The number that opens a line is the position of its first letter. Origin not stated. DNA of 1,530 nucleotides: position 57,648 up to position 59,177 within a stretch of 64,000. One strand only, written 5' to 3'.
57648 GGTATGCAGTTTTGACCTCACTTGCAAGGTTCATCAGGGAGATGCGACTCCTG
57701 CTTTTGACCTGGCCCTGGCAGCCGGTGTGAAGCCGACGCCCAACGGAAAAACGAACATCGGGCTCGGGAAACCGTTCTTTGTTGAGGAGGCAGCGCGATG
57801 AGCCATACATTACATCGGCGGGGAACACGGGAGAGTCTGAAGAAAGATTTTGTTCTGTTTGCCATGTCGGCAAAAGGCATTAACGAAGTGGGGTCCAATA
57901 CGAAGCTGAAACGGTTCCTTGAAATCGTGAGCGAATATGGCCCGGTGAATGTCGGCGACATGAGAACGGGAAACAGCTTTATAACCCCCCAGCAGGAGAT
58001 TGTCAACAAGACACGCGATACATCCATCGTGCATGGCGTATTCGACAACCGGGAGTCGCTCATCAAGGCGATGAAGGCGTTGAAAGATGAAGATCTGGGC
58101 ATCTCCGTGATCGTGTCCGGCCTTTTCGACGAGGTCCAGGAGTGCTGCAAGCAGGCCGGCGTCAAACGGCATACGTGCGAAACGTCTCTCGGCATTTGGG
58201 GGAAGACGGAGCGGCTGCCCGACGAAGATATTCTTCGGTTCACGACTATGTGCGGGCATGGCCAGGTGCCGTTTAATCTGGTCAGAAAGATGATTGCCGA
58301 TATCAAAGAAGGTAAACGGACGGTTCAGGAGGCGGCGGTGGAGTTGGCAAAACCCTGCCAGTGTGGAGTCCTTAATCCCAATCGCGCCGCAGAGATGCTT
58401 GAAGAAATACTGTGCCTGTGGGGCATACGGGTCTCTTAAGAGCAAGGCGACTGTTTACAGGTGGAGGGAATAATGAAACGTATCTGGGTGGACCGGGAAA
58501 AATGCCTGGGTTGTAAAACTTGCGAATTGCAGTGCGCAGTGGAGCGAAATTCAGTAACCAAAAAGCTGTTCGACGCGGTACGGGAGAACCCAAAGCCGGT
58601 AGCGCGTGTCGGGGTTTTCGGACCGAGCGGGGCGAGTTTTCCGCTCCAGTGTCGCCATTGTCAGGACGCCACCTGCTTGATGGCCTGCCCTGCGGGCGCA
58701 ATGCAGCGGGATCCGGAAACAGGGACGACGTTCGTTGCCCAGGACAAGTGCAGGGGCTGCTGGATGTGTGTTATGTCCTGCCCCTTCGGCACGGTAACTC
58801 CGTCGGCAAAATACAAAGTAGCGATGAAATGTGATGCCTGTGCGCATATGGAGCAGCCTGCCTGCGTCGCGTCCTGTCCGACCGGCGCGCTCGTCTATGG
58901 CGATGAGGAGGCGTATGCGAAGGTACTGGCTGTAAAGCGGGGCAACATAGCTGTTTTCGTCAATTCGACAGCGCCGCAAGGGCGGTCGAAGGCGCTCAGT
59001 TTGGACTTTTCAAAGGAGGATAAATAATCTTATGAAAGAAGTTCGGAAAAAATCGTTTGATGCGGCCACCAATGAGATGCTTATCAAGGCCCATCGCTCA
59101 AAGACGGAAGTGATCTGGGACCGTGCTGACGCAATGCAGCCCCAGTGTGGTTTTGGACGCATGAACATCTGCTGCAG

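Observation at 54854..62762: sigma54/PrpR-like activator and -24/-12 promoter preceding a CooF-CooS-FNOR cluster with two unidentified Fe-S/Cys-rich genes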

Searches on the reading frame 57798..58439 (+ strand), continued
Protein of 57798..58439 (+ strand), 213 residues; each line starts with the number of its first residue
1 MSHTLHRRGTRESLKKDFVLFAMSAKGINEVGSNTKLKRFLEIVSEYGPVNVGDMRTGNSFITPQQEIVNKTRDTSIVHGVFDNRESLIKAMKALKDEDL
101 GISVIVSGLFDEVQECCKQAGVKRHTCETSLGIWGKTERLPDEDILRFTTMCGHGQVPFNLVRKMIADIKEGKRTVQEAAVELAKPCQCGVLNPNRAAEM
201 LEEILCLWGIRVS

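Call 76: search_protein_families(library=ncbifam, proteins=[L040:4064-5788:+, L040:7224-8390:+, L040:8798-9967:+, L036:7574-9250:+, L036:10721-11899:+, L036:12409-13569:+, L034:5752-7317:+, L034:14793-17663:+, L071:10727-11992:+, L071:13262-14677:+], max_evalue=1e-20)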
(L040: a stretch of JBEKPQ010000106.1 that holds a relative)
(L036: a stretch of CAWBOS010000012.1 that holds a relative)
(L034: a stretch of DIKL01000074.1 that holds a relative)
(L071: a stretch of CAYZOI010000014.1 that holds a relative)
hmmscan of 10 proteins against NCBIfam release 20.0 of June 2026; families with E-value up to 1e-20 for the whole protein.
L040:4064-5788:+ (574 aa): 48 families (the best 25 are shown)
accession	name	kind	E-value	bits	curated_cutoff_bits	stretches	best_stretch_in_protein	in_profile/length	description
NF004516.0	PRK05858.1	equivalog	1.6e-93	314.1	587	1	16-563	7-542/548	acetolactate synthase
NF004919.0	PRK06276.1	equivalog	9.8e-70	235.5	866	1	21-559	2-541/582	acetolactate synthase large subunit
NF006122.0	PRK08266.1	subfamily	4.2e-67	226.9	571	1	18-554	2-522/543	hypothetical protein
TIGR00118.1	acolac_lg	equivalog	1.5e-66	225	538.35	1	21-564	2-544/557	biosynthetic-type acetolactate synthase large subunit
NF004807.0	PRK06154.1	equivalog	8.5e-66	222.8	607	1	19-555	19-553/565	thiamine pyrophosphate-requiring protein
NF006721.0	PRK09259.1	equivalog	6.5e-65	219.8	557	1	19-558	14-552/574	oxalyl-CoA decarboxylase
TIGR03254.1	oxalate_oxc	equivalog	1.1e-61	209.3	739.4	1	24-558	7-539/554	oxalyl-CoA decarboxylase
NF004772.0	PRK06112.1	subfamily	2.9e-60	204.2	673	1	14-563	8-566/578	acetolactate synthase catalytic subunit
NF006187.0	PRK08322.1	equivalog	1.9e-59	201.5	509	1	21-555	3-527/548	acetolactate synthase large subunit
NF058623.1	HdaclCoAlyACT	equivalog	9e-59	199.6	600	1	18-554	8-538/575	2-hydroxyacyl-CoA lyase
NF004710.0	PRK06048.1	equivalog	6.1e-58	196.6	976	1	16-557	4-538/561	acetolactate synthase large subunit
NF006052.0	PRK08199.1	subfamily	1.6e-57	195.1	539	1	15-573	3-554/559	thiamine pyrophosphate protein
NF005039.0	PRK06456.1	equivalog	1.5e-56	192.1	868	1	23-490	5-476/572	acetolactate synthase large subunit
NF008431.0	PRK11269.1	equivalog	1.9e-53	181.9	791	1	17-490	1-474/591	glyoxylate carboligase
NF005712.0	PRK07524.1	subfamily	2.1e-53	181.6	500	1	21-556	4-529/536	5-guanidino-2-oxopentanoate decarboxylase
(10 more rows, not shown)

L040:7224-8390:+ (388 aa): 7 families
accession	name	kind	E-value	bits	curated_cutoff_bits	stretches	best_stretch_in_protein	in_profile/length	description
NF003809.0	PRK05398.1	subfamily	3.3e-76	256.5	442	1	4-388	2-416/416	formyl-CoA transferase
TIGR03253.1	oxalate_frc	equivalog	6.6e-72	242.5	504.2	1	6-388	3-416/416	formyl-CoA transferase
NF008511.0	PRK11430.1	equivalog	5.9e-57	193.5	522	1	6-371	9-378/381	CoA:oxalate CoA-transferase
NF052585.1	SucGlutTfsCaiB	equivalog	7.5e-56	189.4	750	1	5-373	6-389/394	succinate--glutarate CoA-transferase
NF041294.1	Scnl_mescCoAtase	equivalog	2.4e-50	171.8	700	1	7-370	4-381/381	succinyl-CoA:mesaconate CoA-transferase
NF002914.1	PRK03525.1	equivalog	9.6e-35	120.2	413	1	6-386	9-395/400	L-carnitine CoA-transferase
TIGR04253.1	mesacon_CoA_iso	equivalog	5.8e-23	81.5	725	1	7-387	3-399/403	2-methylfumaryl-CoA isomerase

L040:8798-9967:+ (389 aa): 1 family
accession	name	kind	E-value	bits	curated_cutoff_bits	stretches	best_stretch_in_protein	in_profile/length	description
NF051886.1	XaaProDiPepCaul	equivalog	3.9e-74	250.1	500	1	16-381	15-397/398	Xaa-Pro dipeptidase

L036:7574-9250:+ (558 aa): 48 families (the best 25 are shown)
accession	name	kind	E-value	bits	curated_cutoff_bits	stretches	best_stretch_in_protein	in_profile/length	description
NF004516.0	PRK05858.1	equivalog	1.9e-92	310.5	587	1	3-547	10-542/548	acetolactate synthase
NF004919.0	PRK06276.1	equivalog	4.2e-69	233.4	866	1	5-542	2-540/582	acetolactate synthase large subunit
NF006122.0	PRK08266.1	subfamily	5.5e-67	226.5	571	1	2-538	2-522/543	hypothetical protein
TIGR00118.1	acolac_lg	equivalog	4.1e-66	223.6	538.35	1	5-546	2-542/557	biosynthetic-type acetolactate synthase large subunit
NF004807.0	PRK06154.1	equivalog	2.4e-65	221.3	607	1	5-539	21-553/565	thiamine pyrophosphate-requiring protein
NF006721.0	PRK09259.1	equivalog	3.2e-63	214.3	557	1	8-542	19-552/574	oxalyl-CoA decarboxylase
NF004772.0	PRK06112.1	subfamily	1.6e-61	208.3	673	1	4-547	14-566/578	acetolactate synthase catalytic subunit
NF006187.0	PRK08322.1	equivalog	2.3e-59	201.3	509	1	5-539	3-527/548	acetolactate synthase large subunit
TIGR03254.1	oxalate_oxc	equivalog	2.5e-59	201.5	739.4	1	8-542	7-539/554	oxalyl-CoA decarboxylase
NF004710.0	PRK06048.1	equivalog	3.1e-57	194.3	976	1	3-541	7-538/561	acetolactate synthase large subunit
NF058623.1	HdaclCoAlyACT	equivalog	1.3e-56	192.5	600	1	7-538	13-538/575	2-hydroxyacyl-CoA lyase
NF005039.0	PRK06456.1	equivalog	2.2e-56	191.5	868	1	7-475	5-477/572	acetolactate synthase large subunit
NF006052.0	PRK08199.1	subfamily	4.9e-56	190.2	539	1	4-556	8-553/559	thiamine pyrophosphate protein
NF005712.0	PRK07524.1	subfamily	1.9e-54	185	500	1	5-540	4-529/536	5-guanidino-2-oxopentanoate decarboxylase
NF008431.0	PRK11269.1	equivalog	1.2e-52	179.3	791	1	1-526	1-537/591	glyoxylate carboligase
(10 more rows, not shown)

L036:10721-11899:+ (392 aa): 6 families
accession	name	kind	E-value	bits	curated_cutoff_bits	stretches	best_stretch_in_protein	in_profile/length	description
NF003809.0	PRK05398.1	subfamily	1.5e-81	274.2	442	2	2-207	2-207/416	formyl-CoA transferase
TIGR03253.1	oxalate_frc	equivalog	3.9e-81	272.9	504.2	2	4-207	3-206/416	formyl-CoA transferase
NF008511.0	PRK11430.1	equivalog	5.1e-62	210.2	522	1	4-374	9-377/381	CoA:oxalate CoA-transferase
NF041294.1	Scnl_mescCoAtase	equivalog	1.8e-58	198.5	700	1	5-374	4-381/381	succinyl-CoA:mesaconate CoA-transferase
NF052585.1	SucGlutTfsCaiB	equivalog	1.7e-55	188.3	750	1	3-375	6-387/394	succinate--glutarate CoA-transferase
NF002914.1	PRK03525.1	equivalog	1.5e-27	96.5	413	1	4-391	9-396/400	L-carnitine CoA-transferase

L036:12409-13569:+ (386 aa): 7 families
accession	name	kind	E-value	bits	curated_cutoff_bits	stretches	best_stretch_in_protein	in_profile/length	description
NF003809.0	PRK05398.1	subfamily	7.2e-80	268.6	442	2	2-207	2-214/416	formyl-CoA transferase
TIGR03253.1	oxalate_frc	equivalog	3e-75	253.5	504.2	2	4-206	3-212/416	formyl-CoA transferase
NF052585.1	SucGlutTfsCaiB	equivalog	1.6e-55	188.3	750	1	2-374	5-392/394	succinate--glutarate CoA-transferase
NF008511.0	PRK11430.1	equivalog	7.5e-54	183.3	522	1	4-370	9-379/381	CoA:oxalate CoA-transferase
NF041294.1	Scnl_mescCoAtase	equivalog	9.9e-50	169.8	700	1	5-368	4-381/381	succinyl-CoA:mesaconate CoA-transferase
NF002914.1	PRK03525.1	equivalog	1.2e-37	129.9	413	1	4-383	9-394/400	L-carnitine CoA-transferase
TIGR04253.1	mesacon_CoA_iso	equivalog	7.8e-23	81.1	725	1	5-386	3-400/403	2-methylfumaryl-CoA isomerase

L034:5752-7317:+ (521 aa): 4 families
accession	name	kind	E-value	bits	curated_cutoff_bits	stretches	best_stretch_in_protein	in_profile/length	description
TIGR01117.1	mmdA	subfamily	1.7e-233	776.1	998.8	1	11-521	2-512/512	methylmalonyl-CoA decarboxylase subunit alpha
TIGR00515.1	accD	equivalog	3.3e-24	85.7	317.45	0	39-213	56-243/285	acetyl-CoA carboxylase, carboxyltransferase subunit beta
NF005530.0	PRK07189.1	equivalog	3.5e-21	75.6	228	0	39-207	15-191/303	biotin-independent malonate decarboxylase subunit beta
TIGR03133.1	malonate_beta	equivalog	6.3e-21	74.9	278.15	0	40-208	6-182/274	biotin-independent malonate decarboxylase subunit beta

L034:14793-17663:+ (956 aa): 8 families
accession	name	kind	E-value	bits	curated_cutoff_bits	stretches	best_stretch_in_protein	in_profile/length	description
NF049975.1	2HglutDHaseYdiJ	equivalog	1.6e-120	403.6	1350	1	15-589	15-618/1018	D-2-hydroxyglutarate dehydrogenase YdiJ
NF008369.0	PRK11168.1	equivalog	2e-95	320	278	1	601-950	51-400/401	anaerobic glycerol-3-phosphate dehydrogenase subunit C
TIGR00387.1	glcD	equivalog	1e-83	281.5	567.9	2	240-514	144-412/413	glycolate oxidase subunit GlcD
TIGR03379.1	glycerol3P_GlpC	equivalog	7.2e-66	222.6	279.9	1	554-948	6-395/397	anaerobic glycerol-3-phosphate dehydrogenase subunit GlpC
NF008408.0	PRK11230.1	equivalog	1.4e-57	195.3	897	2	238-516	199-471/499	glycolate oxidase subunit GlcD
NF045670.1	quin_L_LdhH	equivalog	4.2e-48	164.2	800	1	552-938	303-693/706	L-lactate dehydrogenase (quinone) large subunit LdhH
NF004898.0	PRK06259.1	equivalog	4.6e-33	114.6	385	1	697-938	244-471/488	fumarate reductase (CoM/CoB) subunit TfrB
NF008434.0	PRK11274.1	equivalog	1e-31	110.3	333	1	548-945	15-403/409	glycolate oxidase subunit GlcF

L071:10727-11992:+ (421 aa): 5 families
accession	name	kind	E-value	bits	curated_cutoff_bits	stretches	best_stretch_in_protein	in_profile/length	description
NF033504.2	Ni_dep_LarA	equivalog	3.3e-136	454.4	460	1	6-413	2-417/422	nickel-dependent lactate racemase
NF052593.1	NPN_racem_MAR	equivalog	1.5e-123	412.5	500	1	6-418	1-414/415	nickel-dependent malate racemase, LarAH6 family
NF052595.1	NPN_LarAH5_MAR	equivalog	2.5e-103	346.2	462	1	6-416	1-412/415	nickel-dependent malate racemase, LarAH5 family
NF052525.1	NPN_LarAH10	equivalog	1.8e-96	323.4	540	1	5-418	2-426/426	NPN-dependent 2-hydroxyacid racemase, LarAH10 family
NF052592.1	LarAH_14_15_16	equivalog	8e-22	77.3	740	0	10-205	16-218/520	NPN-dependent hydroxyacid isomerase, LarAH14/15/16 family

L071:13262-14677:+ (471 aa): 3 families
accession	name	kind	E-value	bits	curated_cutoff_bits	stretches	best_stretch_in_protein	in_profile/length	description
TIGR00387.1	glcD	equivalog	6.8e-155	516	567.9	1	42-453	1-413/413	glycolate oxidase subunit GlcD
NF008408.0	PRK11230.1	equivalog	2e-135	452.1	897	1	4-456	20-473/499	glycolate oxidase subunit GlcD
NF049975.1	2HglutDHaseYdiJ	equivalog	9.4e-49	166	1350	1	5-179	18-194/1018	D-2-hydroxyglutarate dehydrogenase YdiJ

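Call 89: search_solved_structures(query=L001:6803-8263:+, max_evalue=0.01, show_alignments=1)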
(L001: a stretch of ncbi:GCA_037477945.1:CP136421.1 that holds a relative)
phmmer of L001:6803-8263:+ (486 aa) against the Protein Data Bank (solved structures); distinct sequences matched with E-value up to 0.01: 36.
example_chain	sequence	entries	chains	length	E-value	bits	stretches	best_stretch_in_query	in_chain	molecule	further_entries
7zx5_X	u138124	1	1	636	1.4e-25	93.1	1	6-87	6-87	Carbon monoxide dehydrogenase 2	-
7zy1_X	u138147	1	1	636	1.5e-25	93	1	6-87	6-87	Carbon monoxide dehydrogenase 2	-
7zx6_X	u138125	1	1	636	1.6e-25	92.9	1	6-87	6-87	Carbon monoxide dehydrogenase 2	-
7zxj_X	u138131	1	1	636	1.7e-25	92.8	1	6-87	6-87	Carbon monoxide dehydrogenase 2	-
1su6_A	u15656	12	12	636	2e-25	92.6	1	6-87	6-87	Carbon monoxide dehydrogenase 2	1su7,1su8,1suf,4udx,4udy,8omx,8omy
7xdp_A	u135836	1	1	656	2.1e-25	92.5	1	6-87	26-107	Carbon monoxide dehydrogenase 2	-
7zx3_X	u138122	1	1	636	2.1e-25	92.5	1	6-87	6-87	Carbon monoxide dehydrogenase 2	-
5fle_X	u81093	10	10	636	2.1e-25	92.5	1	6-87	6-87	CARBON MONOXIDE DEHYDROGENASE 2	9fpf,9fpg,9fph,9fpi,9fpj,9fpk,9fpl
2yiv_X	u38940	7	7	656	2.3e-25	92.4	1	6-87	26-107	CARBON MONOXIDE DEHYDROGENASE 2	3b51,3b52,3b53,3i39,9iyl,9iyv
7zxl_X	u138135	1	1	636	2.3e-25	92.4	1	6-87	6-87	Carbon monoxide dehydrogenase 2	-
7zxc_X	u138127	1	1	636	2.4e-25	92.3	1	6-87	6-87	Carbon monoxide dehydrogenase 2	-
7err_A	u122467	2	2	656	2.6e-25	92.2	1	6-87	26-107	Carbon monoxide dehydrogenase 2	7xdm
9iym_A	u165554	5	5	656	2.8e-25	92.1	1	6-87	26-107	Carbon monoxide dehydrogenase 2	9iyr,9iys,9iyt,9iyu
9iyo_A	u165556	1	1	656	2.8e-25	92.1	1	6-87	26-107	Carbon monoxide dehydrogenase 2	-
7xdn_A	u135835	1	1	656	2.8e-25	92.1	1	6-87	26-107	Carbon monoxide dehydrogenase 2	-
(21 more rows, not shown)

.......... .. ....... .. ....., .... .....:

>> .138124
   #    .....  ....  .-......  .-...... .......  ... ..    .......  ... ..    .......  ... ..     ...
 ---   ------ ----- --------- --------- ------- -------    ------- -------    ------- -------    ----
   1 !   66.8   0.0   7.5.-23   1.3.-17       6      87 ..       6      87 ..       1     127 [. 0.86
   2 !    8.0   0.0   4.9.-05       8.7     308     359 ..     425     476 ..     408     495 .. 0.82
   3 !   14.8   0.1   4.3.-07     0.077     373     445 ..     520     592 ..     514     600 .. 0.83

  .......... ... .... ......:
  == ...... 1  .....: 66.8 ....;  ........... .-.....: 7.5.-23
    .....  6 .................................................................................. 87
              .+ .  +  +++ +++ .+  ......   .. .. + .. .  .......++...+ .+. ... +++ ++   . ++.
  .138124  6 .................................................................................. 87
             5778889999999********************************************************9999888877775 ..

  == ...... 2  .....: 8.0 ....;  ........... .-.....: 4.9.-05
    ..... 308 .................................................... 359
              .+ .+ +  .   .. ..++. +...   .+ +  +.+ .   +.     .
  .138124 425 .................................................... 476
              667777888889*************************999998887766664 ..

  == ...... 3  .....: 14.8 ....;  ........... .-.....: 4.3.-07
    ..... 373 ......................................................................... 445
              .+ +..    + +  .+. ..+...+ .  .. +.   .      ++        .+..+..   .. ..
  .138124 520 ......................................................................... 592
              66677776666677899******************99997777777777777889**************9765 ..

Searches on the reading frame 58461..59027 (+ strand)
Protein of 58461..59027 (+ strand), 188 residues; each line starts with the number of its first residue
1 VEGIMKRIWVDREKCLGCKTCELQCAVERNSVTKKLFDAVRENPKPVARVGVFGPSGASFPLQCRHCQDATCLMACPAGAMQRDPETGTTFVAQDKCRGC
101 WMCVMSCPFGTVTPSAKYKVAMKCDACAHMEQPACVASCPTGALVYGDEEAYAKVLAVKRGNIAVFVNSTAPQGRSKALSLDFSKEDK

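Call 5: search_protein_families(library=pfam, proteins=[window:58461-59027:+], max_evalue=0.01)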
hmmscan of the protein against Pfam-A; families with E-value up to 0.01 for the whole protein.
window:58461-59027:+ (188 aa): 12 families
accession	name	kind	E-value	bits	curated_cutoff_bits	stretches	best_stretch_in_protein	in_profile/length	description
PF13247.11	Fer4_11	-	3.3e-19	69.4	26.2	1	60-148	6-99/100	4Fe-4S dicluster domain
PF12838.12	Fer4_7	-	9.4e-12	45.7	27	2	63-110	1-51/52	4Fe-4S dicluster domain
PF13237.11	Fer4_10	-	3.4e-11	43.4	25.5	1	63-108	8-53/53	4Fe-4S dicluster domain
PF12837.12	Fer4_6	-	7.1e-10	38.8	25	2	93-110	5-22/24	4Fe-4S binding domain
PF13187.11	Fer4_9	-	4e-09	36.8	27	3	63-108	1-48/52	4Fe-4S dicluster domain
PF12797.12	Fer4_2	-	6.6e-09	35.6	24.5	1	7-26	2-21/22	4Fe-4S binding domain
PF00037.32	Fer4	-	7.7e-09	35.4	21.1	1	94-111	5-22/24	4Fe-4S binding domain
PF14697.11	Fer4_21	-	2.2e-06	28.2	35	1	63-109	7-53/59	4Fe-4S dicluster domain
PF12800.12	Fer4_4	-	1.6e-05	25.2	24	1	95-110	2-17/17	4Fe-4S binding domain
PF25160.1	LdpA_Fe-S-bd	-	2.3e-05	24.5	27.6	1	71-113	8-44/49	LdpA Fe-S cluster-binding domain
PF13534.11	Fer4_17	-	0.00023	22.1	22.2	0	96-123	1-28/61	4Fe-4S dicluster domain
PF13484.11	Fer4_16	-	0.00043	21.4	30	0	63-84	1-20/66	4Fe-4S double cluster binding domain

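Call 6: search_protein_families(library=ncbifam, proteins=[window:58461-59027:+], max_evalue=0.01)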
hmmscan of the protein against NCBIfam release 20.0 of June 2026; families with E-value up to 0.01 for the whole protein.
window:58461-59027:+ (188 aa): 55 families (the best 25 are shown)
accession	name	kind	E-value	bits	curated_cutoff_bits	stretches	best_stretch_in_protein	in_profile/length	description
TIGR02951.1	DMSO_dmsB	equivalog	8.3e-27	94.2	214.1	1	8-149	4-153/161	DMSO/selenate family reductase complex B subunit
NF009408.0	PRK12769.1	equivalog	7.7e-26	90.4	1003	1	8-165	5-163/659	formate-dependent uric acid utilization protein AegA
NF007658.0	PRK10330.1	equivalog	9.5e-25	87.1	260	1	8-165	5-173/181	electron transport protein HydN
NF009451.0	PRK12809.1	equivalog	3.1e-23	81.9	1154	1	6-179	3-170/639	formate-dependent uric acid utilization protein YgfT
NF045766.1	PhenlGlyoxDHPadI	equivalog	1.5e-20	73.4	700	1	7-149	6-138/443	NADH-dependent phenylglyoxylate dehydrogenase subunit beta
NF008134.0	PRK10882.1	equivalog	2.7e-20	72.7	263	1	63-152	112-211/329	hydrogenase 2 operon protein HybA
TIGR03149.1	cyt_nit_nrfC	equivalog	8.1e-20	71.1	377.6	1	11-150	44-185/225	cytochrome c nitrite reductase Fe-S protein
NF041715.1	arsenate_red_ArrB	equivalog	3.5e-19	69.2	450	2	10-113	7-105/233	arsenate respiratory reductase iron-sulfur subunit ArrB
NF011569.0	PRK14993.1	equivalog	1.3e-18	67.3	416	1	8-156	46-199/244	tetrathionate reductase subunit TtrB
TIGR01582.1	FDH-beta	equivalog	2.5e-17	62.9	334.7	1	63-152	92-185/283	formate dehydrogenase subunit beta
TIGR01660.1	narH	equivalog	2.6e-16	59.1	524.05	2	60-127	179-246/492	nitrate reductase subunit beta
TIGR03478.1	DMSO_red_II_bet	subfamily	1.5e-15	56.9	480.7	1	61-160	128-233/321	DMSO reductase family type II enzyme, iron-sulfur subunit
NF045715.1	sulf_resp_HmcB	equivalog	1e-14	54.4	420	1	8-154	39-203/307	sulfate respiration complex iron-sulfur protein HmcB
NF007382.0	PRK09898.1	equivalog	5.3e-14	52.2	213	1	10-144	63-198/208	ferredoxin-like protein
NF045797.1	DsrO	equivalog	9.4e-14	51.4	200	1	57-111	96-149/235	sulfate reduction electron transfer complex DsrMKJOP subunit DsrO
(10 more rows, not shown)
